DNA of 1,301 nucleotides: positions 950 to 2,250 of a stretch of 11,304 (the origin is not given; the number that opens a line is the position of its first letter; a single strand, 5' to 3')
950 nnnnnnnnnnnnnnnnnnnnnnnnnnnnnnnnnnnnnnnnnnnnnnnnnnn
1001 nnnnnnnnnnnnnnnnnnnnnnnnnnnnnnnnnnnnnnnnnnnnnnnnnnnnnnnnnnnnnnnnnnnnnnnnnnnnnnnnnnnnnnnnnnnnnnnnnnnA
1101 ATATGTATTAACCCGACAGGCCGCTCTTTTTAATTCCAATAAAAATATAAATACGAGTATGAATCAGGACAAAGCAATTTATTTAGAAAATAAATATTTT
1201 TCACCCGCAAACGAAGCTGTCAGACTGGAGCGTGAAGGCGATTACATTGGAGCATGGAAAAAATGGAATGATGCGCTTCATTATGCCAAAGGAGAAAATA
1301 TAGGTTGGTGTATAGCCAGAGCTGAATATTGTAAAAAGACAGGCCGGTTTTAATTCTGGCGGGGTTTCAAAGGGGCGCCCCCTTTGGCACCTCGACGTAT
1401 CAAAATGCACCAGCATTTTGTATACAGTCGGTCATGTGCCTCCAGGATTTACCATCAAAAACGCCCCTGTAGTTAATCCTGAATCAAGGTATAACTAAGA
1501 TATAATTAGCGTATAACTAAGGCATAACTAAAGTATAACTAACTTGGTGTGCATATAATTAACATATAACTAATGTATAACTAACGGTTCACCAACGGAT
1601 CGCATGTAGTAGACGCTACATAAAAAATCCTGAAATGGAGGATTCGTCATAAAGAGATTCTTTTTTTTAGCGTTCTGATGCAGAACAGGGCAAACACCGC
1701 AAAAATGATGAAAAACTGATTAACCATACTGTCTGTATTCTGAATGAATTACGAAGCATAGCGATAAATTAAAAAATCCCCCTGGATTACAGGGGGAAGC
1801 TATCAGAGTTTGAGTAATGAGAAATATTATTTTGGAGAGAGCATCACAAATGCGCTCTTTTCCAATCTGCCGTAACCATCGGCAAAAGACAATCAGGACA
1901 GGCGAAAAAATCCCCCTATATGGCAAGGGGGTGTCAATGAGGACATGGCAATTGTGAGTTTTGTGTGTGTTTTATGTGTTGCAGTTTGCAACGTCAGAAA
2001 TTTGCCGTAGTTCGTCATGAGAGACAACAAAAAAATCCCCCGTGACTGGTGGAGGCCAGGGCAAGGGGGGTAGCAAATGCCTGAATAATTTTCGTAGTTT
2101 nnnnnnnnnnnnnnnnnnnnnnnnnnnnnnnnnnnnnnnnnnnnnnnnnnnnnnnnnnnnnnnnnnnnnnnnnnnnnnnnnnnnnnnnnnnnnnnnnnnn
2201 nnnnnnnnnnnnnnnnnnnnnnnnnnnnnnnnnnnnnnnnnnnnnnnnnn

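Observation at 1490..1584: Eight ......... repeats phased at 11 bp, with no partner gene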

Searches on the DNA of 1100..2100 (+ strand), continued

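Call 52: get_annotated_region(hit=H54, flank=800)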
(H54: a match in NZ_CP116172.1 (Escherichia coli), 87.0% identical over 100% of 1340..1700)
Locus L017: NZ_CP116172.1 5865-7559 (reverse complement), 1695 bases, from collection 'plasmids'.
description: Escherichia coli strain DETEC-P1056 plasmid pDETEC83, complete sequence
organism: Escherichia coli (NCBI taxid 562)
taxonomy: Bacteria; Pseudomonadota; Gammaproteobacteria; Enterobacterales; Enterobacteriaceae; Escherichia; Escherichia coli
host: -; source: whole organism,ICU patient rectal swab; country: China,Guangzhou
typing (MOB-suite, as given by PLSDB): mobilizable; replicon rep_cluster_2350
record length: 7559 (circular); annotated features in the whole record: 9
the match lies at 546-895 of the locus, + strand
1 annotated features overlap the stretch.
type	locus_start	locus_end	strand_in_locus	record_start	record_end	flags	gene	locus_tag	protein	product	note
CDS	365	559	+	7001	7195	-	-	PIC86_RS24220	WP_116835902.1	ANR family transcriptional regulator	-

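Call 53: get_annotated_region(hit=H67, flank=800)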
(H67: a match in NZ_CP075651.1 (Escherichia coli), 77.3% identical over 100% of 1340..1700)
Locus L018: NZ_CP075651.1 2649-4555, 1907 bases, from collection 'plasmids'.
description: Escherichia coli strain STEC17-190 plasmid pSTEC17_190-b, complete sequence
organism: Escherichia coli (NCBI taxid 562)
taxonomy: Bacteria; Pseudomonadota; Gammaproteobacteria; Enterobacterales; Enterobacteriaceae; Escherichia; Escherichia coli
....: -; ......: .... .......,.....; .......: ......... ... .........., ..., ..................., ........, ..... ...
typing (MOB-suite, as given by PLSDB): mobilizable; replicon rep_cluster_2350
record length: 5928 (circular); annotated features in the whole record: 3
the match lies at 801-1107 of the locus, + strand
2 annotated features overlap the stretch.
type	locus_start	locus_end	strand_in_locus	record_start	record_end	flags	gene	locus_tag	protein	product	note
CDS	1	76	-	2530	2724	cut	-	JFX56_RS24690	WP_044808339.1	Rop family plasmid primer RNA-binding protein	-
CDS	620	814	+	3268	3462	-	-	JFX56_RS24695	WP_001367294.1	ANR family transcriptional regulator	-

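Call 54: get_annotated_region(hit=H72, flank=800)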
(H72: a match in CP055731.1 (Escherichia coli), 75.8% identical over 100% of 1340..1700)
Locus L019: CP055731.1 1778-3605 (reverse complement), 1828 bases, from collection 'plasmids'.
description: Escherichia coli strain RHB13-C14 plasmid pRHB13-C14_8, complete sequence
organism: Escherichia coli (NCBI taxid 562)
taxonomy: Bacteria; Pseudomonadota; Gammaproteobacteria; Enterobacterales; Enterobacteriaceae; Escherichia; Escherichia coli
host: -; source: culture,Pooled pig faecal samples collected from floor of farm; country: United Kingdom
typing (MOB-suite, as given by PLSDB): mobilizable; replicon Col(MP18)
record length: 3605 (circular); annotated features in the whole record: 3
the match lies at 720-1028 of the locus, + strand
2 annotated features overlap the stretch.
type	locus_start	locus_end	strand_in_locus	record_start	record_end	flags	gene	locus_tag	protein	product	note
CDS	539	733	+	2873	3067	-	-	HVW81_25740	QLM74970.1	ANR family transcriptional regulator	-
CDS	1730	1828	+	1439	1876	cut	-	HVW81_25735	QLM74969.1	hypothetical protein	-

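Call 55: get_annotated_region(hit=H76, flank=800)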
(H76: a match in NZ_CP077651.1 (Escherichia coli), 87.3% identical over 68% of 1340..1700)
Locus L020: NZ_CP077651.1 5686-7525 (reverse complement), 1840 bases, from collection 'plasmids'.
description: Escherichia coli strain ST865 plasmid p2_ST865, complete sequence
organism: Escherichia coli (NCBI taxid 562)
taxonomy: Bacteria; Pseudomonadota; Gammaproteobacteria; Enterobacterales; Enterobacteriaceae; Escherichia; Escherichia coli
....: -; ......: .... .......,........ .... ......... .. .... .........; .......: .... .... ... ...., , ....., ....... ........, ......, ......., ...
typing (MOB-suite, as given by PLSDB): mobilizable; replicon rep_cluster_2401
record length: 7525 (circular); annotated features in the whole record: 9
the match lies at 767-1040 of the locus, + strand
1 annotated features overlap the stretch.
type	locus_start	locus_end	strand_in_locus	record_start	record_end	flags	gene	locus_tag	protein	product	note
CDS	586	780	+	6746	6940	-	-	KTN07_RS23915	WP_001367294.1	ANR family transcriptional regulator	-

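Call 56: get_annotated_region(hit=H83, flank=1700)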
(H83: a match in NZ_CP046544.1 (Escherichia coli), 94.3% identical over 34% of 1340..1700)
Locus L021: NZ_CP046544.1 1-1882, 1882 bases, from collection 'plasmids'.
description: Escherichia coli strain FHI_NMBU_10 plasmid pFHI_NMBU_10_05, complete sequence
organism: Escherichia coli (NCBI taxid 562)
taxonomy: Bacteria; Pseudomonadota; Gammaproteobacteria; Enterobacterales; Enterobacteriaceae; Escherichia; Escherichia coli
host: -; source: Homo sapiens,feces; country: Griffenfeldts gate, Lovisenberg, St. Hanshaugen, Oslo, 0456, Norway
typing (MOB-suite, as given by PLSDB): mobilizable; replicon Col(MP18)
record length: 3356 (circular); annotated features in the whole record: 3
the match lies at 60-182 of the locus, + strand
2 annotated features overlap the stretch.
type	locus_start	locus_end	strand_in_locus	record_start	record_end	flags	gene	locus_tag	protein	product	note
CDS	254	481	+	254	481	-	-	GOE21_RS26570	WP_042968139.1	hypothetical protein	-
CDS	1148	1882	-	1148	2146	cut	-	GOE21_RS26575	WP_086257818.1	protein rep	-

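Call 68: search_dna_similar(query=L003:1384-1530:+, collection=plasmids, mode=distant, max_rows=30, max_evalue=0.01)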
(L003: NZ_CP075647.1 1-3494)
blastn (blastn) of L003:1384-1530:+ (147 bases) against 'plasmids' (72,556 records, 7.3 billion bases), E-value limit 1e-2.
Records with a match: 3; places in all: 4; records where one place covers at least 80% of the query: 2.
Best place of each record, by identity: >=99% 1; 95-99% 1; 90-95% 1.
By first word of the organism name: Escherichia 3.
By predicted mobility (MOB-suite, as given by PLSDB): mobilizable 3.
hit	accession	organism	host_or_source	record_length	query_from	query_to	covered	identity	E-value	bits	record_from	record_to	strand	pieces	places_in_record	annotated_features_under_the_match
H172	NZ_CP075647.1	Escherichia coli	Homo sapiens,stool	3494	1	147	100%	100.0%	5e-69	266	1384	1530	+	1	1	none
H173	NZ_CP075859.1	Escherichia coli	Homo sapiens,stool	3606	1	147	100%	92.4%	3e-60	237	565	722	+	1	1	none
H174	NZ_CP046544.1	Escherichia coli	Homo sapiens,feces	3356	1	84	57%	98.8%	4e-33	148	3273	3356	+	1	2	none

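Call 69: search_dna_similar(query=L016:180-300:+, collection=plasmids, mode=distant, max_rows=30, max_evalue=0.01)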
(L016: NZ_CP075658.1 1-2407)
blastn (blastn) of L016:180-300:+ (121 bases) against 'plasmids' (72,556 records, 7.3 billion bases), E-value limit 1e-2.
Records with a match: 3; places in all: 3; records where one place covers at least 80% of the query: 3.
Best place of each record, by identity: >=99% 3.
By first word of the organism name: Escherichia 3.
By predicted mobility (MOB-suite, as given by PLSDB): mobilizable 3.
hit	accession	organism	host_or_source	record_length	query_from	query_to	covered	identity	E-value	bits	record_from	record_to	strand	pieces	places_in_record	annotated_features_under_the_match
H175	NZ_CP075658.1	Escherichia coli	Homo sapiens,stool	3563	1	121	100%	100.0%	6e-55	219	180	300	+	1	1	none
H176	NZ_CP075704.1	Escherichia coli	Homo sapiens,stool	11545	1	121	100%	100.0%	6e-55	219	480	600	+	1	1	none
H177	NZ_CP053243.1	Escherichia coli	Homo sapiens,whole organism,rectal swab ...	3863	1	121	100%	100.0%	6e-55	219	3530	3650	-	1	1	none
